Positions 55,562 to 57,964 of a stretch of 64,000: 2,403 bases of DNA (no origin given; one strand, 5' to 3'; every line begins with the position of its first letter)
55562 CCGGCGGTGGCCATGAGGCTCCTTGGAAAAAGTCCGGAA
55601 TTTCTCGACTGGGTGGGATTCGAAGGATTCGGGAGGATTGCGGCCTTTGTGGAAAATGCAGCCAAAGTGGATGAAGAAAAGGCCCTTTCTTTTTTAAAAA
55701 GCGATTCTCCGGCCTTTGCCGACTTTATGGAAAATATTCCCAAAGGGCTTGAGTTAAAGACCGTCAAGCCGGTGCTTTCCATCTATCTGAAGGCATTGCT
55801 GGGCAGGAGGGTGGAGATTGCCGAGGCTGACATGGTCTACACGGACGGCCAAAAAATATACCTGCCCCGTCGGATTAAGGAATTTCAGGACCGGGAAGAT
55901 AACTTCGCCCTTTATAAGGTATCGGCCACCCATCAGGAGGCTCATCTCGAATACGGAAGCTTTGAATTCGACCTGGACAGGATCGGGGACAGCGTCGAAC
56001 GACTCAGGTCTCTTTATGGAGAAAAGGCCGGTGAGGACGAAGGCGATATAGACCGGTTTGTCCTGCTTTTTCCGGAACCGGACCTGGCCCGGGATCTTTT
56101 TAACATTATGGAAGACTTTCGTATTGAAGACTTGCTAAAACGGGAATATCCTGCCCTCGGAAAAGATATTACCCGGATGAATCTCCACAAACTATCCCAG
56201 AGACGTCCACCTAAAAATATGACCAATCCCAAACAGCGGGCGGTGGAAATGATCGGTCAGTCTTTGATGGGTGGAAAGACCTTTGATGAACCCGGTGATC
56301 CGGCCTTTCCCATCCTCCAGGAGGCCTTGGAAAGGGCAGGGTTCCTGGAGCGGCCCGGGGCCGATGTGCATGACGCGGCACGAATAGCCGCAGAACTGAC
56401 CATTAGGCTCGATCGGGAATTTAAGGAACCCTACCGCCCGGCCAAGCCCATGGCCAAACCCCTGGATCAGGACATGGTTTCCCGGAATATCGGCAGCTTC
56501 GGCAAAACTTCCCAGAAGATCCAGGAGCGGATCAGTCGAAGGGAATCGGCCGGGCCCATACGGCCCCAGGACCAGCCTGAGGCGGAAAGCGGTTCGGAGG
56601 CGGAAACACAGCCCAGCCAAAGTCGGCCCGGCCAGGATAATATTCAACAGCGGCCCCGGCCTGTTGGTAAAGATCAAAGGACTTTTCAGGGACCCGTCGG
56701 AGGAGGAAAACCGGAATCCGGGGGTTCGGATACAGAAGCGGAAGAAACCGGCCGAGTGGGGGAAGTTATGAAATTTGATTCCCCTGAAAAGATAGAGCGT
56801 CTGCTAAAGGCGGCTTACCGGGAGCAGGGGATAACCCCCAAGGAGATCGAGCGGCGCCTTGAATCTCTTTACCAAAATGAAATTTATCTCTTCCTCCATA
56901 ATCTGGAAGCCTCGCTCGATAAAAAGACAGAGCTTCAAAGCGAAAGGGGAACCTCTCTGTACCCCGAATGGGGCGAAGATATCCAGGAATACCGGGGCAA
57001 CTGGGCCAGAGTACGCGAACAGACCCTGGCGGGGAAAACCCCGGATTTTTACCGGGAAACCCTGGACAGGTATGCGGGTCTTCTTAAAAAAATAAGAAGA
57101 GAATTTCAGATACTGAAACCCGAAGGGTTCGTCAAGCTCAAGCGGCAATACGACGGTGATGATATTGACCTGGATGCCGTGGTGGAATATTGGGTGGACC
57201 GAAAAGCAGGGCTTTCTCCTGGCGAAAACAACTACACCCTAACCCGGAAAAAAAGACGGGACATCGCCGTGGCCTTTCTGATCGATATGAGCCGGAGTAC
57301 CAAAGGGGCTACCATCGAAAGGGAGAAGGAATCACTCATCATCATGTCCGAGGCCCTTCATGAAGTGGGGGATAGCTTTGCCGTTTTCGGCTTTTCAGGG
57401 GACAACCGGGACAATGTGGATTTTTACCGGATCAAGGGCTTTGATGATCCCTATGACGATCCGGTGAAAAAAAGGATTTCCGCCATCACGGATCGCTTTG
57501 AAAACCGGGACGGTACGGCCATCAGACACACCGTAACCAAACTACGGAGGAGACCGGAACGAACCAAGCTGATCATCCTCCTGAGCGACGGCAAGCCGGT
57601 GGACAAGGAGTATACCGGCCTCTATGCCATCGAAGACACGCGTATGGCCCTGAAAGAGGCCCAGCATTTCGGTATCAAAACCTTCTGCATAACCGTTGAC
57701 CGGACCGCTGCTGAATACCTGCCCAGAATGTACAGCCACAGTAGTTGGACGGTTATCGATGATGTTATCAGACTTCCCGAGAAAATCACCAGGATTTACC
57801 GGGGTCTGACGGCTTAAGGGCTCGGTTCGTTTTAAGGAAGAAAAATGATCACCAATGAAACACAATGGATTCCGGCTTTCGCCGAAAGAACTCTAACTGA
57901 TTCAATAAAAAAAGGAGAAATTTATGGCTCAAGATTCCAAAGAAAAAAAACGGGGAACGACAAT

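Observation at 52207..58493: Orphan CbbQ/NorQ AAA+ ATPase, giant CbbO/NorD-like VWA protein and a ferritin-like gene, with no known client enzyme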

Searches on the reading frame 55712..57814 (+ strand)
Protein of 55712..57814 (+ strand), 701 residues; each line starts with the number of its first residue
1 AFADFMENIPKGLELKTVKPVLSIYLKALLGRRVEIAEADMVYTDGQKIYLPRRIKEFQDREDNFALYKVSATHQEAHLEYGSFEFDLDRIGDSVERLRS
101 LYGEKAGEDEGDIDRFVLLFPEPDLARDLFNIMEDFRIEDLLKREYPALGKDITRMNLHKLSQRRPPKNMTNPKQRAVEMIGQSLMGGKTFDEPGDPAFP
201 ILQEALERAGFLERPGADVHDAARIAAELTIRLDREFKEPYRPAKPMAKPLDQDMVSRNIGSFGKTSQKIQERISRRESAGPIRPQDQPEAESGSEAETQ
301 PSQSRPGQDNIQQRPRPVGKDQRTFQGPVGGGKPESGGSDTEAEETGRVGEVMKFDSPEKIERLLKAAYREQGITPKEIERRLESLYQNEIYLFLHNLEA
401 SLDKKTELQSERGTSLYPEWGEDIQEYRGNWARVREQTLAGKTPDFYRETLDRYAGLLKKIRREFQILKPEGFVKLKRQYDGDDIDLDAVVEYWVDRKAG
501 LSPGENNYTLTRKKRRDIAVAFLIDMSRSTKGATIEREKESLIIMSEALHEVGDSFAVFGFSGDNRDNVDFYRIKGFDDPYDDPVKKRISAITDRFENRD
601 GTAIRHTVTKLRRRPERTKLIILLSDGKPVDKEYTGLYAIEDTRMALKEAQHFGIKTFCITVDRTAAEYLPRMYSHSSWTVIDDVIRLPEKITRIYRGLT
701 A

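Call 31: find_related_loci(query=A1, collection=genome_contigs, flank=10000)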
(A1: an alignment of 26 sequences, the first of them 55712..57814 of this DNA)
Query A1 (701 aa) in genome_contigs; peptide patterns used: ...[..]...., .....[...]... (x = any residue, [..] = any of these).
599 stretches matched a pattern (row limit reached: there are more); 549 encode a relative of the query (tblastn E <= 1e-3); the best 80 are kept; 80 distinct loci.
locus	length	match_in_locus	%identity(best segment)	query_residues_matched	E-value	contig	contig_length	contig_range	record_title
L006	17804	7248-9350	92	1-701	0e+0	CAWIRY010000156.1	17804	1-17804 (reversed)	MAG: uncultured delta proteobacterium isolate MFD03323.bin.1.124 genome assembly, contig: contig_45940, whole genome sho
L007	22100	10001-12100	75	2-701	0e+0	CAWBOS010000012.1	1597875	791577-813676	MAG: uncultured delta proteobacterium isolate MFD01299.bin.3.111 genome assembly, contig: contig_6052, whole genome shot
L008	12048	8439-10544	72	1-701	0e+0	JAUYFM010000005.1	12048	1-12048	MAG: Smithellaceae bacterium isolate C21_metabat.bin.13 C21_k141_170667, whole genome shotgun sequence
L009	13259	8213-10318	72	1-701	0e+0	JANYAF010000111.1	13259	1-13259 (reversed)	MAG: Deltaproteobacteria bacterium isolate GL140_5_metabat_185 GL140_5_k141_1999931, whole genome shotgun sequence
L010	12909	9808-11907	73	2-701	0e+0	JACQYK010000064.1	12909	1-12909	MAG: Deltaproteobacteria bacterium isolate NC_groundwater_1539_Pr4_S-0.65um_50_9 SR1-18-Sp65_coassembly_scaffold_105905,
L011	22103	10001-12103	73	1-701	0e+0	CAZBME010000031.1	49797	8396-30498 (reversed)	MAG TPA_asm: uncultured Syntrophaceae bacterium isolate SRP302447_co2_781 genome assembly, contig: NODE_2007_length_4979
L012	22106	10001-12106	72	1-701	0e+0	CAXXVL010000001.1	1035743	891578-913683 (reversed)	MAG: Smithellaceae bacterium isolate ea3e3a57-e723-42e2-b213-d72c633126af genome assembly, contig: contig_1, whole genom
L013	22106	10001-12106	71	1-701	0e+0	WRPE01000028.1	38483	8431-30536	MAG: Syntrophaceae bacterium isolate X3_MaxBin.011 scaffold_700, whole genome shotgun sequence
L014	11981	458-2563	72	1-701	0e+0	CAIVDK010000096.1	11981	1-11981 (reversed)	MAG: uncultured delta proteobacterium isolate Loclat_bin-13126 genome assembly, contig: bin-13126:096/473, whole genome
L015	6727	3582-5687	71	1-701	0e+0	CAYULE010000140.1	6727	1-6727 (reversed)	MAG TPA_asm: uncultured Smithella sp. isolate binchicken_co269_68 genome assembly, contig: NODE_11870_length_6727_cov_16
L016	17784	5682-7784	73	1-701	0e+0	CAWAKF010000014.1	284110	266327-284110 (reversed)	MAG: uncultured delta proteobacterium isolate MFD02416.bin.2.107 genome assembly, contig: contig_25447, whole genome sho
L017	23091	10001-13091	71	1-701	0e+0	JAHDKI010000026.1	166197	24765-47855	MAG: Syntrophaceae bacterium isolate LM1-B42D k141_136076, whole genome shotgun sequence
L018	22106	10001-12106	71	1-701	0e+0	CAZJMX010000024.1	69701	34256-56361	MAG TPA_asm: uncultured Smithella sp. isolate SRP302447_co2_430 genome assembly, contig: NODE_1218_length_69701_cov_17.1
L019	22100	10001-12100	70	2-700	0e+0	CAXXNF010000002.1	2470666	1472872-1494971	MAG: Syntrophales bacterium isolate 28f6f31c-1abc-45c3-9ff4-d3034646c4f0 genome assembly, contig: contig_2, whole genome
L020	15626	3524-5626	69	1-700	0e+0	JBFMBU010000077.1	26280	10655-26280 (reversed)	MAG: Thermodesulfobacteriota bacterium isolate MAG172 MAG172_77, whole genome shotgun sequence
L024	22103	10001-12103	76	1-701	0e+0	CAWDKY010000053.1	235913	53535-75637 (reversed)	MAG: uncultured delta proteobacterium isolate MFD04492.bin.2.115 genome assembly, contig: contig_76929, whole genome sho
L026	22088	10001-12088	52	2-701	0e+0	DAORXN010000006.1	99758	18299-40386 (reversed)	MAG TPA_asm: Syntrophales bacterium isolate AMR_MDS_1986 NODE_157_length_99758_cov_147.275448, whole genome shotgun sequ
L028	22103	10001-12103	45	2-700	0e+0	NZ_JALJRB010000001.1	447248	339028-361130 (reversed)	Desulfatitalea alkaliphila strain M08but 1, whole genome shotgun sequence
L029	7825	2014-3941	49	2-701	0e+0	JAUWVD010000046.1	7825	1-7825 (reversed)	MAG: Methanophagales archaeon isolate CSMAG_2623 CSMAG_2623_k141_3468448_length_7825_cov_27.7145, whole genome shotgun s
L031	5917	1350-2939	48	111-701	1e-179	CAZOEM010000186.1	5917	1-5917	MAG TPA_asm: uncultured Halobacteria archaeon isolate binchicken_co116_93 genome assembly, contig: NODE_16625_length_591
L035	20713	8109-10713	47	2-701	2e-168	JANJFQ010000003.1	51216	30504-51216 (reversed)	MAG: Methanophagales archaeon isolate Hel0.bin107 Hel0_ANME-1_NODE_691_length_51216_cov_4.969935, whole genome shotgun s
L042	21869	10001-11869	48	2-700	0e+0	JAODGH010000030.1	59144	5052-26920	MAG: Methanosarcinales archaeon isolate INS_M10_B59-AMOR_5b 1-CGB6-2_contig_1963, whole genome shotgun sequence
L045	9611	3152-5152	34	7-700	5e-104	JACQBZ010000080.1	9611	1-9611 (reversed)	MAG: Nitrospirae bacterium isolate NC_groundwater_955_Pr1_S-0.2um_56_113 Montesol18-Sp2_coassembly_scaffold_852089, whol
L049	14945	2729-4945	32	4-700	7e-96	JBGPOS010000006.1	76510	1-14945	MAG: Tepidiformaceae bacterium isolate OBJ_0618_7090110_186 k141_519950_length_76510_cov_20.4727, whole genome shotgun s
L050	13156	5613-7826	31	4-700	9e-95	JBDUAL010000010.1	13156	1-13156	MAG: Anaerolineaceae bacterium isolate cluster4_bin.190 NODE_11108_length_13156_cov_4.831845, whole genome shotgun seque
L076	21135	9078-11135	31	6-701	7e-90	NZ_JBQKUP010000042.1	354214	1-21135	Nitrospira sp. T9 6587_E_k141_89, whole genome shotgun sequence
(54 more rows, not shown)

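Call 38: predict_structure(alignment_id=A1)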
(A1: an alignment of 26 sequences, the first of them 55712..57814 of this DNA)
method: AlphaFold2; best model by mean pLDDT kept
length: 701 residues; sequences in the alignment: 26
mean_pLDDT: 74.0   pTM: 0.48
mean pLDDT of the five models: 74.0, 73.6, 73.2, 71.3, 69.5
residues with pLDDT >= 90: 144; 70-90: 363; 50-70: 66; < 50: 128
segments of 3 or more residues with pLDDT < 50: 2-9, 277-351, 405-412, 472-490, 500-514
pLDDT, mean of each block of 10 residues (from residue 1): 44 83 75 80 87 87 88 89 87 89 70 89 93 95 84 90 86 91 89 82 93 89 95 92 80 82 80 65 37 29 32 31 31 29 34 68 78 74 76 79 52 70 77 84 88 86 66 40 44 50 43 62 85 85 88 86 79 91 91 84 91 87 77 64 87 86 70 73 76 67 44
secondary structure, 60 per line:
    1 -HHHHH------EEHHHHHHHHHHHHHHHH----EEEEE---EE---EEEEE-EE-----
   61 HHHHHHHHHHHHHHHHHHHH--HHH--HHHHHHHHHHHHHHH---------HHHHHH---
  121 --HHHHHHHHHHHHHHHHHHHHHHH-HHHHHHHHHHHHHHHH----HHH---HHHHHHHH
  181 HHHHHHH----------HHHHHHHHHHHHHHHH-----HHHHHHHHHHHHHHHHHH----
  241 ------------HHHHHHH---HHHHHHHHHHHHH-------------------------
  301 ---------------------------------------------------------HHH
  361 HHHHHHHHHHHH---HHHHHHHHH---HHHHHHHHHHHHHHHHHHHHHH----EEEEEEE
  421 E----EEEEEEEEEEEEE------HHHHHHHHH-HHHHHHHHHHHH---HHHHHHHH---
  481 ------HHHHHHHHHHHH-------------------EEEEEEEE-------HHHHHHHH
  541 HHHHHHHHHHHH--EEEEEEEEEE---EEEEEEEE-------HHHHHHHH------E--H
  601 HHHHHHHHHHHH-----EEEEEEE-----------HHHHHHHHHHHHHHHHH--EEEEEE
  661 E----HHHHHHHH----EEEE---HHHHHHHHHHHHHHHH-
elements in order (helices of 4 or more, strands of 3 or more residues): H2-6 H15-30 E35-39 E48-52 H61-80 H88-102 H112-117 H123-145 H147-162 H173-187 H198-213 H219-236 H253-259 H263-275 H358-372 H376-384 H388-409 E414-421 E426-438 H445-453 H455-466 H470-477 H487-498 E518-525 H533-552 E555-564 E568-575 H583-590 H600-612 E618-624 H636-652 E655-661 H666-673 E678-681 H685-700
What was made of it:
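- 55718..56539 (+): NorD-like N-terminal domain, aa 763-1036. Motifs: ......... (aa 804), NFALYK (824), HQEAH (834), EDFRIE (894), REYPAL (904). Modelled at pLDDT 80-95 (call 38).
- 56540..56764 (+): Disordered linker rich in Gly, Glu, Pro and Gln, aa 1037-1111. pLDDT is about 30 for model residues 277-351 (call 38).
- On NorD/CbbO-type VWA adaptors: The model shows a folded domain at aa 763-1036 and pLDDT about 30 for aa 1037-1111 (call 38).
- A disordered linker is present (call 38).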

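Call 42: fold_search(model_id=the predicted structure, library=pdb)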
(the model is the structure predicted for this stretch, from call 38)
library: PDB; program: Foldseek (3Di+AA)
matches with E <= 10: 1086; with E <= 0.001: 38
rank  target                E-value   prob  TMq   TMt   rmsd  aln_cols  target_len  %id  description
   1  9qh6_G                5.4e-16  1.00  0.32  0.73   9.5       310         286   31  NorQ in complex with NorD VWA domain from Paracoccus denitrificans (released 2026-03-25)
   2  9qhd_G                1.6e-14  1.00  0.30  0.74   9.0       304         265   29  NorQD complex state 1 from Jhaorihella thermophila (released 2026-03-25)
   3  9qhe_G                5.5e-13  1.00  0.25  0.68   9.2       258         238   31  NorQD complex state 2 from Jhaorihella thermophila (released 2026-03-25)
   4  9qh8_G                1.4e-12  1.00  0.28  0.71   9.5       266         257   30  reduced NorQ-NorD VWA domain complex from Paracoccus denitrificans (released 2026-03-25)
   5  9qhg_G                1.5e-12  1.00  0.26  0.72   8.3       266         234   30  NorQD complex state 4 from Jhaorihella thermophila (released 2026-03-25)
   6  9qhf_G                5.3e-10  1.00  0.23  0.68   9.5       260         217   29  NorQD complex state 3 from Jhaorihella thermophila (released 2026-03-25)
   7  8ql1_A                3.3e-06  1.00  0.25  0.68   5.9       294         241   15  Crystal structure of the human MDN1-MIDAS/NLE1-UBL complex (released 2025-04-09)
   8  8ql1_C                5.5e-06  1.00  0.26  0.68   4.7       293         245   15  Crystal structure of the human MDN1-MIDAS/NLE1-UBL complex (released 2025-04-09)
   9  6qta_A                1.1e-05  1.00  0.26  0.65   5.6       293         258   13  Crystal structure of Rea1-MIDAS/Rsa4-UBL complex from Chaetomium thermophilum (released 2019-08-07)
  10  7ba2_A                1.9e-05  1.00  0.22  0.35   5.1       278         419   16  D319A mutant of the PilB minor pilin from Streptococcus sanguinis (released 2021-04-28)
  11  7ba2_B                4.1e-05  1.00  0.22  0.35   4.8       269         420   16  D319A mutant of the PilB minor pilin from Streptococcus sanguinis (released 2021-04-28)
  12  7b7p_A                7.0e-05  1.00  0.22  0.36   3.9       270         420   16  PilB minor pilin from Streptococcus sanguinis (released 2021-04-28)
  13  7n1o                  7.7e-05  1.00  0.21  0.52  11.8       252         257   12  The von Willebrand factor A domain of human capillary morphogenesis gene II, flexibly fused to the 1TEL crystallization  (released 2021-06-09)
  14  9c4f_I                1.3e-04  1.00  0.20  0.64   4.4       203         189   19  Infectious B19V capsid (released 2024-10-16)
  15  9p98_A                3.4e-04  1.00  0.19  0.17   5.3       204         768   14  CryoEM structure of the open integrin alphaEbeta7 bound to fab LF61 (released 2025-09-24)
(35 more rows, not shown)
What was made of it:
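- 56765..57814 (+): NorD-type VWA module, aa 1112-1461. It includes the YPEW hairpin (aa 1177), the pore-finger region (about aa 1229-1275), the MIDAS residues D1285-x-S-x-S, T1362 and D1386, and the C-terminal ...YRGLTA. Foldseek top hits are NorD VWA (E 5e-16, TM 0.73 on the target) and then the Midasin/Rea1 MIDAS domains (call 42).
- On NorD/CbbO-type VWA adaptors: Foldseek TM 0.73 to the NorD VWA with its finger (call 42).
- Closest known: Midasin / Rea1. Same: The VWA model's next-best structural matches after NorD are the MDN1/Rea1 MIDAS domains (call 42).
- Foldseek top hits are NorD VWA and then the Rea1/MDN1 MIDAS domains (call 42).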

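Call 52: search_protein_families(library=pfam, proteins=[L076:8046-11141:+, L045:2108-5158:+, L050:4602-7832:+, L076:11138-11569:+, L050:3904-4515:+, L028:8036-12109:+, L035:6840-8435:+, L011:5182-6618:-, L011:3973-5088:-], max_evalue=0.01)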
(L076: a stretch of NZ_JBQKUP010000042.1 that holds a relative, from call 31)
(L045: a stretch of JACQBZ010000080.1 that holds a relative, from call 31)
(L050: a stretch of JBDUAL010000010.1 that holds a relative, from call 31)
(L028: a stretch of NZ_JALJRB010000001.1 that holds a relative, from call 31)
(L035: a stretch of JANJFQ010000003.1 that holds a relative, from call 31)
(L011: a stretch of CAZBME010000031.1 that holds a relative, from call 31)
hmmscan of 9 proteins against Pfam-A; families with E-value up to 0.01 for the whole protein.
L076:8046-11141:+ (1031 aa): 3 families
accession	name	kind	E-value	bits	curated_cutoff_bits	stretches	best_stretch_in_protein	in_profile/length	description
PF00092.34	VWA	-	3.6e-07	31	23.8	1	842-1007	2-155/174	von Willebrand factor type A domain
PF13519.12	VWA_2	-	4.3e-05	24.5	27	1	842-956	1-106/107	von Willebrand factor type A domain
PF11775.14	CobT_C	-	0.0069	16.5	21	0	925-962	114-151/220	Cobalamin biosynthesis protein CobT VWA domain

L045:2108-5158:+ (1016 aa): 4 families
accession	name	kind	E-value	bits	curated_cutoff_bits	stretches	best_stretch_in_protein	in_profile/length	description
PF00092.34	VWA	-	3.8e-08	34.2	23.8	1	828-988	2-150/174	von Willebrand factor type A domain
PF11775.14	CobT_C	-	4.2e-05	23.7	21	0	815-963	2-166/220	Cobalamin biosynthesis protein CobT VWA domain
PF13519.12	VWA_2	-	9.2e-05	23.5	27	1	828-942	1-106/107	von Willebrand factor type A domain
PF10138.15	vWA-TerF-like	-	0.0046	17.6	29.4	0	826-970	2-134/200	vWA found in TerF C terminus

L050:4602-7832:+ (1076 aa): 2 families
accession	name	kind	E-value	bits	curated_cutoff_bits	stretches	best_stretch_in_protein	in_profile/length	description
PF00092.34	VWA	-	1.7e-07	32.1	23.8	1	917-1061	29-163/174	von Willebrand factor type A domain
PF13519.12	VWA_2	-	0.0036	18.3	27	0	906-997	22-106/107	von Willebrand factor type A domain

L076:11138-11569:+ (143 aa): 0 families

L050:3904-4515:+ (203 aa): 2 families
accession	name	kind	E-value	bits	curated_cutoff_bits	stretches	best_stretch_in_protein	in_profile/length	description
PF12850.12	Metallophos_2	-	2.9e-24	86.3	27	1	1-179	1-151/154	Calcineurin-like phosphoesterase superfamily domain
PF00149.33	Metallophos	-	5.7e-12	46.9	21.5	1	1-142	1-189/191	Calcineurin-like phosphoesterase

L028:8036-12109:+ (1357 aa): 3 families
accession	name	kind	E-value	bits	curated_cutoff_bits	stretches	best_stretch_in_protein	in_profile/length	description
PF11775.14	CobT_C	-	5.3e-08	33.2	21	1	1251-1291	113-153/220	Cobalamin biosynthesis protein CobT VWA domain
PF00092.34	VWA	-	4.6e-07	30.7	23.8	1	1176-1331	2-152/174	von Willebrand factor type A domain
PF13519.12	VWA_2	-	0.00065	20.7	27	1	1176-1284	1-107/107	von Willebrand factor type A domain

L035:6840-8435:+ (531 aa): 3 families
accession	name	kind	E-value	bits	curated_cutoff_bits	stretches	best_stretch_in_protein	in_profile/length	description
PF17910.6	FeoB_Cyto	-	0.0037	18.1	23.4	0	164-212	10-63/90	FeoB cytosolic helical domain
PF11503.13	YNR034W-A-like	-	0.0087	16.4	25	0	259-292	35-68/72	YNR034W-A-like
PF11275.13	DUF3077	-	0.009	16.7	21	0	173-195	51-74/77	Protein of unknown function (DUF3077)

L011:5182-6618:- (478 aa): 4 families
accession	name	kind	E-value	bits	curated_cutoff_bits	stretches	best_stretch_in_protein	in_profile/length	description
PF13607.11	Succ_CoA_lig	-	3.3e-43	147.2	27.4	1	163-298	2-137/138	Succinyl-CoA ligase like flavodoxin domain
PF13380.12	CoA_binding_2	-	6.6e-20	72.1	22.8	1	20-144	2-112/116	CoA binding domain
PF02629.25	CoA_binding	-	4.4e-09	37.4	22.3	1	17-110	2-97/97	CoA binding domain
PF19045.5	Ligase_CoA_2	-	4.4e-08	33.8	23.7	1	310-427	1-115/162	Ligase-CoA domain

L011:3973-5088:- (371 aa): 1 family
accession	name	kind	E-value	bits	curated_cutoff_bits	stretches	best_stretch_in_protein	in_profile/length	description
PF04055.27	Radical_SAM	-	1.1e-12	48.8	29.5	1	42-230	3-145/166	Radical SAM superfamily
